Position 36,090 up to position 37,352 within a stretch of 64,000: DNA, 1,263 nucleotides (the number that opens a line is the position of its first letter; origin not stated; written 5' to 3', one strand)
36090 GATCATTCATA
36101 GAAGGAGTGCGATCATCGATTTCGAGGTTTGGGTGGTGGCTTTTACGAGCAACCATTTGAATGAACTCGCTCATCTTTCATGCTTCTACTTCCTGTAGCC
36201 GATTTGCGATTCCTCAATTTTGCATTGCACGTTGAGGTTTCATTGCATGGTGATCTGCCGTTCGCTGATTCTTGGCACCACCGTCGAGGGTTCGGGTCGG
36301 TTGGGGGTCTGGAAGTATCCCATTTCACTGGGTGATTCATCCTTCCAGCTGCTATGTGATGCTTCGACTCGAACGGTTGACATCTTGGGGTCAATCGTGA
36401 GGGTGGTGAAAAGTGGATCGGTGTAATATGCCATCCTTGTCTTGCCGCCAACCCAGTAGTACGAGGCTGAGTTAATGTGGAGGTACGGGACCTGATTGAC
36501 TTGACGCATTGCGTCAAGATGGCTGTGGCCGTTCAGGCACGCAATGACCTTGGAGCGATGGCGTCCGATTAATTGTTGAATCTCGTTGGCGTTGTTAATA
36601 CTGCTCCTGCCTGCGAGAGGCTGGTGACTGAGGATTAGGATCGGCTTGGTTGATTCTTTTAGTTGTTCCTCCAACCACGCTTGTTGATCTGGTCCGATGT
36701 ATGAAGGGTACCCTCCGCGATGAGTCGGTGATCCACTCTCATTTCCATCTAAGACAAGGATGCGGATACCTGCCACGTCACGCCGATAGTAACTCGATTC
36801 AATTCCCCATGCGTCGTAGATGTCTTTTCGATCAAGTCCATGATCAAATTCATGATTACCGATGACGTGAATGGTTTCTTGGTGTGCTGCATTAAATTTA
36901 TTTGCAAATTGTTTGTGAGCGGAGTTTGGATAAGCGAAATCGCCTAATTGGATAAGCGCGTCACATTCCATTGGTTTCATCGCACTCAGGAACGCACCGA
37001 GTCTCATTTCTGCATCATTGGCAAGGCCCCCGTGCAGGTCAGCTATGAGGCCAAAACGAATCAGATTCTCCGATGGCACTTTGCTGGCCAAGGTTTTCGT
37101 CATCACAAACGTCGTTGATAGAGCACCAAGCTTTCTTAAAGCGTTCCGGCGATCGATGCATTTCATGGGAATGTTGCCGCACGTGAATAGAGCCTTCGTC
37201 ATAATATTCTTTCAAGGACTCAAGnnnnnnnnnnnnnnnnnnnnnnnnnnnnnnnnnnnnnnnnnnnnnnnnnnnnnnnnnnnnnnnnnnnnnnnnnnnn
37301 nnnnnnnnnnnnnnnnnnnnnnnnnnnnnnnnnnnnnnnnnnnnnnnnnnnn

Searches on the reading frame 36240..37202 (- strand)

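Call 95: search_protein_families(library=pfam, proteins=[window:36240-37202:-], max_evalue=0.00001)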
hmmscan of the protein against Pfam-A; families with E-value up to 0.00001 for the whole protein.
window:36240-37202:- (320 aa): 2 families
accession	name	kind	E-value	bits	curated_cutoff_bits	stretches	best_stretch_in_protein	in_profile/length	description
PF00149.33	Metallophos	-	8.3e-16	59.4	21.5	1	48-228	1-189/191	Calcineurin-like phosphoesterase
PF12850.12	Metallophos_2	-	3.4e-07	30.8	27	1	49-247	2-134/154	Calcineurin-like phosphoesterase superfamily domain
